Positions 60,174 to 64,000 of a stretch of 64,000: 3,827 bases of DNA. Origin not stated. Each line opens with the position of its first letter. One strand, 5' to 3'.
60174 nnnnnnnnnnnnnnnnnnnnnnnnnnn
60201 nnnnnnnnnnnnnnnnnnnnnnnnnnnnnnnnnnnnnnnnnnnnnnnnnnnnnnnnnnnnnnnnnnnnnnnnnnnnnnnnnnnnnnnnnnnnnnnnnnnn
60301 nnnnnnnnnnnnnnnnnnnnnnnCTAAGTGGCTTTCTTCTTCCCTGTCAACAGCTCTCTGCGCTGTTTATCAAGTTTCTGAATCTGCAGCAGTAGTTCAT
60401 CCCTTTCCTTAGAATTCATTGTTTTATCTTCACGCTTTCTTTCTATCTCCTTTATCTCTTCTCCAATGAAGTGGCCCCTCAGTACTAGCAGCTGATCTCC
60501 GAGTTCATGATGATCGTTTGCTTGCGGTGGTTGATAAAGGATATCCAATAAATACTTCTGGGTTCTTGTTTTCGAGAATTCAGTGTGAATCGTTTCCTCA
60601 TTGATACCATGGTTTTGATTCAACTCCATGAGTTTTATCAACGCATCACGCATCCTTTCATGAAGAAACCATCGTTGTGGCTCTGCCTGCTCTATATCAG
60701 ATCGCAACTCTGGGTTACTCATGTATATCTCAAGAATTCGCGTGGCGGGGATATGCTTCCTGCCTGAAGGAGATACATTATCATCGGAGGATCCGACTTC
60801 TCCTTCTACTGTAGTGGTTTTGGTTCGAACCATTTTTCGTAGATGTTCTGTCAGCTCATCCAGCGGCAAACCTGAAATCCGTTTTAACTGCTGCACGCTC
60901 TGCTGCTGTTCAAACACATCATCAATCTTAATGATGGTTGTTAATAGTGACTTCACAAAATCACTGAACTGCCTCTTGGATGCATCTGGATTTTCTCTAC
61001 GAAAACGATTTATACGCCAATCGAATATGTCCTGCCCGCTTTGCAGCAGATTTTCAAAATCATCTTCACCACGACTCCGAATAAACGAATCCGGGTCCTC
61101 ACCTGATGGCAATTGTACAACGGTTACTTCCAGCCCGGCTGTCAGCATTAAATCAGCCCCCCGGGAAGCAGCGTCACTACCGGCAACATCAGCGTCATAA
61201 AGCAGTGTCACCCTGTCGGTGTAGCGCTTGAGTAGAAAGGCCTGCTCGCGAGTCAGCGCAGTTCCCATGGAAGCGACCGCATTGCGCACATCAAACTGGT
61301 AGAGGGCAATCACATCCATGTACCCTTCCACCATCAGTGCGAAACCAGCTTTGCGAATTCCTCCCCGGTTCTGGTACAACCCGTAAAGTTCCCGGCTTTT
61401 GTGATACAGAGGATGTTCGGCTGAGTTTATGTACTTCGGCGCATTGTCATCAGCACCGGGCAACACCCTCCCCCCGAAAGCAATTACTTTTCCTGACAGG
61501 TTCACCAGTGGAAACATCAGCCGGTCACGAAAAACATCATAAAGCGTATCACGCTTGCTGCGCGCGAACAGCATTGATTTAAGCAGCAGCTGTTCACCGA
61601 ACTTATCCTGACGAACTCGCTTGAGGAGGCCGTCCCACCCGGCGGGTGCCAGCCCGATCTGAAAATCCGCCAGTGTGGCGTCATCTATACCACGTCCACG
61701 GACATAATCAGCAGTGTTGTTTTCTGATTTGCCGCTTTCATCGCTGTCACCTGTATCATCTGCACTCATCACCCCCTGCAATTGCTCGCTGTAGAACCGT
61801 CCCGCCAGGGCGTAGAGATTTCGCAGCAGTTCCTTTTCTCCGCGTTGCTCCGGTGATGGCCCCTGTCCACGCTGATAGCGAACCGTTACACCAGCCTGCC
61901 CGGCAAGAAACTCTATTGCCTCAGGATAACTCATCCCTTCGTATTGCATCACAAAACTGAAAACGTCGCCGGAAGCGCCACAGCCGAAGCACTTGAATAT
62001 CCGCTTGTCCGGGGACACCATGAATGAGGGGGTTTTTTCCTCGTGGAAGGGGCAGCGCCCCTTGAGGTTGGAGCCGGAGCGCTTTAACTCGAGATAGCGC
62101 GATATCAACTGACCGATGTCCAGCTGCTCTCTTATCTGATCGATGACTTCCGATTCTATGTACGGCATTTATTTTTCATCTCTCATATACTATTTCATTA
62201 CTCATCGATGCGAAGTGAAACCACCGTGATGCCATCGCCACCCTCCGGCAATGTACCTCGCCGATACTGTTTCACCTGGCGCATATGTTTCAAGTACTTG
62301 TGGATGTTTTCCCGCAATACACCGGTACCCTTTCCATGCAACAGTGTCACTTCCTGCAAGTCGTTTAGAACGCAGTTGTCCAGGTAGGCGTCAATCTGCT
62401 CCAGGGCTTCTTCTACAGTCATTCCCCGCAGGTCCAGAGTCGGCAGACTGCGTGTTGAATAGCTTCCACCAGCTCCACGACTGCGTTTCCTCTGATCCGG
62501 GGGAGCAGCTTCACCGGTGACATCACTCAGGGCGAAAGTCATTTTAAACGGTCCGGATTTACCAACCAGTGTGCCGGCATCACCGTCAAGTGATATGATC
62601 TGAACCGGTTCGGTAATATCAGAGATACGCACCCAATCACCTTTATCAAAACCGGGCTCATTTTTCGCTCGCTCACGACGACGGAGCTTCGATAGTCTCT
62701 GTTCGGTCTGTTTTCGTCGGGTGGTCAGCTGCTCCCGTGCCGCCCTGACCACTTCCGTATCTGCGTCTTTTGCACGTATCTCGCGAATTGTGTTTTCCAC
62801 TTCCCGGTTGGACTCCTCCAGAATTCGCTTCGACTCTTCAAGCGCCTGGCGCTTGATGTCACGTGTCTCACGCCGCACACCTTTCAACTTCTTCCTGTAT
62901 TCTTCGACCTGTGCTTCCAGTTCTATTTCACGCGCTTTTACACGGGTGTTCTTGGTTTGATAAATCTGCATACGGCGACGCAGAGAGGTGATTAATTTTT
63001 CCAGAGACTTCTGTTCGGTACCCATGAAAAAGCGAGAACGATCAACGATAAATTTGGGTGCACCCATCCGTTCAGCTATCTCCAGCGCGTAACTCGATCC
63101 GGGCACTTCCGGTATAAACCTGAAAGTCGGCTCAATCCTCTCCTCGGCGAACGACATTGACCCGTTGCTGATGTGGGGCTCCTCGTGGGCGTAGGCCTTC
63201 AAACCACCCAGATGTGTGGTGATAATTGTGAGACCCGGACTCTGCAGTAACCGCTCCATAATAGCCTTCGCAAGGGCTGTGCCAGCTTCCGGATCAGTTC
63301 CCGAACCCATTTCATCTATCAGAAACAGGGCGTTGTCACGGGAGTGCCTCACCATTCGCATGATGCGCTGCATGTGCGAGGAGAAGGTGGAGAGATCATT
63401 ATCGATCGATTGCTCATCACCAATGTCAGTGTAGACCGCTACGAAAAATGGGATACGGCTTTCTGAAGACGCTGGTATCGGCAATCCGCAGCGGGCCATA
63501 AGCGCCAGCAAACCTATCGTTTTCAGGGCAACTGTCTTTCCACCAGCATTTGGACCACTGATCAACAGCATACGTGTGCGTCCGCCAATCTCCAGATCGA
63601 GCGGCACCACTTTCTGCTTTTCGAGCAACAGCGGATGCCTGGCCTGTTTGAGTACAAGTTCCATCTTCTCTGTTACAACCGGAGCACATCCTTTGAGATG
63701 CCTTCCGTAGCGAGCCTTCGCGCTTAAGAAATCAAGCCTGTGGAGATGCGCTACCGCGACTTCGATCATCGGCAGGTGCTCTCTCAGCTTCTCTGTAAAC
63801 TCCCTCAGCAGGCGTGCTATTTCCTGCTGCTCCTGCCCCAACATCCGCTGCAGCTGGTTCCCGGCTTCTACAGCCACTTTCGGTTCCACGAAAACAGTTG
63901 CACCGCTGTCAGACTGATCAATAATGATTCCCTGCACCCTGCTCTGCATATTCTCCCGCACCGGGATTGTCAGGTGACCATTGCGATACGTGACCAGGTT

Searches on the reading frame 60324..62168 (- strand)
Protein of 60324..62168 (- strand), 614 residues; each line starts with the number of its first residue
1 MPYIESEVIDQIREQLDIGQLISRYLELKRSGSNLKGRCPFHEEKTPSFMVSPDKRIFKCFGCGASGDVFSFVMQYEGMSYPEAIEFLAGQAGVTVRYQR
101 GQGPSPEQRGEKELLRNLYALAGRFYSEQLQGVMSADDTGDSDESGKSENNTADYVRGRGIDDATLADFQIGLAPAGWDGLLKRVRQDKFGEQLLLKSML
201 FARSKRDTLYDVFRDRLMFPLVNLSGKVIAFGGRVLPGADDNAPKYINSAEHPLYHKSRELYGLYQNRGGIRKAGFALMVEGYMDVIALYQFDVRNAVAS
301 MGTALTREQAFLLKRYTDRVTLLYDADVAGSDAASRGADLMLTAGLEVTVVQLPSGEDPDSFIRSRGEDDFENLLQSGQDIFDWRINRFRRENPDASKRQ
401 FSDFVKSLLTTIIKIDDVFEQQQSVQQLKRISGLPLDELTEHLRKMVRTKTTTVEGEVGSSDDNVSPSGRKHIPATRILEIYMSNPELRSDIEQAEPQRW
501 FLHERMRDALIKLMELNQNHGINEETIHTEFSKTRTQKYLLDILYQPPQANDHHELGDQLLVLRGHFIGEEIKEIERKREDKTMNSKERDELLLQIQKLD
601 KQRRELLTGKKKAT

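Call 7: search_protein_families(library=pfam, proteins=[window:60324-62168:-], max_evalue=0.001)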
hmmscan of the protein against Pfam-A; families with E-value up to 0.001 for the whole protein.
window:60324-62168:- (614 aa): 6 families
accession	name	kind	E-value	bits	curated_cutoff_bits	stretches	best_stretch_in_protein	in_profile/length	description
PF08275.17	DNAG_N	-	4.4e-36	124.2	26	1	148-267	10-127/128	DNA primase catalytic core, N-terminal domain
PF01807.25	Zn_ribbon_DnaG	-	6.2e-36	122.6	24.9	1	5-99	2-96/98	CHC2 zinc finger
PF13155.12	Toprim_2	-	1.1e-22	80.6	22.1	1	279-363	2-88/88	Toprim-like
PF13662.12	Toprim_4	-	5.4e-16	59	25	1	278-351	4-84/85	Toprim domain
PF01751.28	Toprim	-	7e-10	39.4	23.1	1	279-345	4-88/96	Toprim domain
PF13362.12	Toprim_3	-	1.7e-09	38.5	27.2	1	278-369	3-95/95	Toprim domain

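Call 66: find_encoding_contigs(protein=window:60324-62168:-, flank=10000, max_places=1)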
Protein window:60324-62168:- (614 aa): 23 contigs read that carry it; 1 place shown.
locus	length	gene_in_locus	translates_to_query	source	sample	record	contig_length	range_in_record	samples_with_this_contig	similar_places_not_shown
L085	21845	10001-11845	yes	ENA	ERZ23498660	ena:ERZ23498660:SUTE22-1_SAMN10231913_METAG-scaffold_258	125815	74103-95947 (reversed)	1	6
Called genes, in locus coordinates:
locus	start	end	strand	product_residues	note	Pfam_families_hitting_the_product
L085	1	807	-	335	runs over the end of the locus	PF03116:NQR2_RnfD_RnfE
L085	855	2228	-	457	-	PF13375:RnfC_N, PF01512:Complex1_51K, PF10531:SLBB, PF13183:Fer4_8 (faint), PF13746:Fer4_18 (faint), PF12838:Fer4_7 (weak), PF13187:Fer4_9 (weak), PF13237:Fer4_10, +2 more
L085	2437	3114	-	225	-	PF14014:DUF4230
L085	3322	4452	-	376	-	PF03590:AsnA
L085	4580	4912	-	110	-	PF02635:DsrE (weak)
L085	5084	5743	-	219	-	-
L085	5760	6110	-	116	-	PF02641:DUF190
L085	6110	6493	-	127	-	PF02537:CRCB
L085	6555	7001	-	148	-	PF00583:Acetyltransf_1, PF13673:Acetyltransf_10, PF13508:Acetyltransf_7, PF08445:FR47 (weak)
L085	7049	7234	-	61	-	-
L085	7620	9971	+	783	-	PF00488:MutS_V, PF01713:Smr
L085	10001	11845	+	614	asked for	PF01807:Zn_ribbon_DnaG, PF08275:DNAG_N, PF01751:Toprim, PF13155:Toprim_2, PF13362:Toprim_3, PF13662:Toprim_4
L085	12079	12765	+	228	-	-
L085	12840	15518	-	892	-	PF13646:HEAT_2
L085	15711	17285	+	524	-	PF01676:Metalloenzyme, PF06415:iPGM_N, PF01663:Phosphodiest (weak)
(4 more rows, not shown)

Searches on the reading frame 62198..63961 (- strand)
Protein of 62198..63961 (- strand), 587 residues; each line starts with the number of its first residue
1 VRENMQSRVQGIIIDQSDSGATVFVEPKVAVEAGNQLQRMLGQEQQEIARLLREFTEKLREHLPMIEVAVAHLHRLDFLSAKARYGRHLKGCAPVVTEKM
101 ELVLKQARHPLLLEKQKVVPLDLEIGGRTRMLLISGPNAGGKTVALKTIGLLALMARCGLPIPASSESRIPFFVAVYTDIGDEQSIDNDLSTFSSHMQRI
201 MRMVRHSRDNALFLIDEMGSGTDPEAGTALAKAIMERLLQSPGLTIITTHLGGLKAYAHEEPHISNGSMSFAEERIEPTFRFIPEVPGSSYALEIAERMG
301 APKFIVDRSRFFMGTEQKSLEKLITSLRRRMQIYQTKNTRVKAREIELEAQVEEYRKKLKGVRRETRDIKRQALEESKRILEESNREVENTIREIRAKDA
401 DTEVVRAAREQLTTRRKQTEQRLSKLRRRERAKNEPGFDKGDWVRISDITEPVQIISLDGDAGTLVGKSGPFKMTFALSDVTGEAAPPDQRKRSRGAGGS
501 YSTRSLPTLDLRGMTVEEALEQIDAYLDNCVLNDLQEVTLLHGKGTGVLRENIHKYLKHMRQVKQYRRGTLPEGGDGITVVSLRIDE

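Call 7: search_protein_families(library=pfam, proteins=[window:62198-63961:-], max_evalue=0.001)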
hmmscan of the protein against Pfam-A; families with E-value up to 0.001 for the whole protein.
window:62198-63961:- (587 aa): 2 families
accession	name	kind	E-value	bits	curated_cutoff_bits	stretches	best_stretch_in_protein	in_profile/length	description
PF00488.27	MutS_V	-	1.7e-29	103.6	30.2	1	133-310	2-181/188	MutS domain V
PF01713.27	Smr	-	1e-25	90.1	25.7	1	509-584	1-77/77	Smr domain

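Call 64: find_encoding_contigs(protein=window:62198-63961:-, flank=10000, max_places=2)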
Protein window:62198-63961:- (587 aa): no gene with exactly this product is on record in the collection.
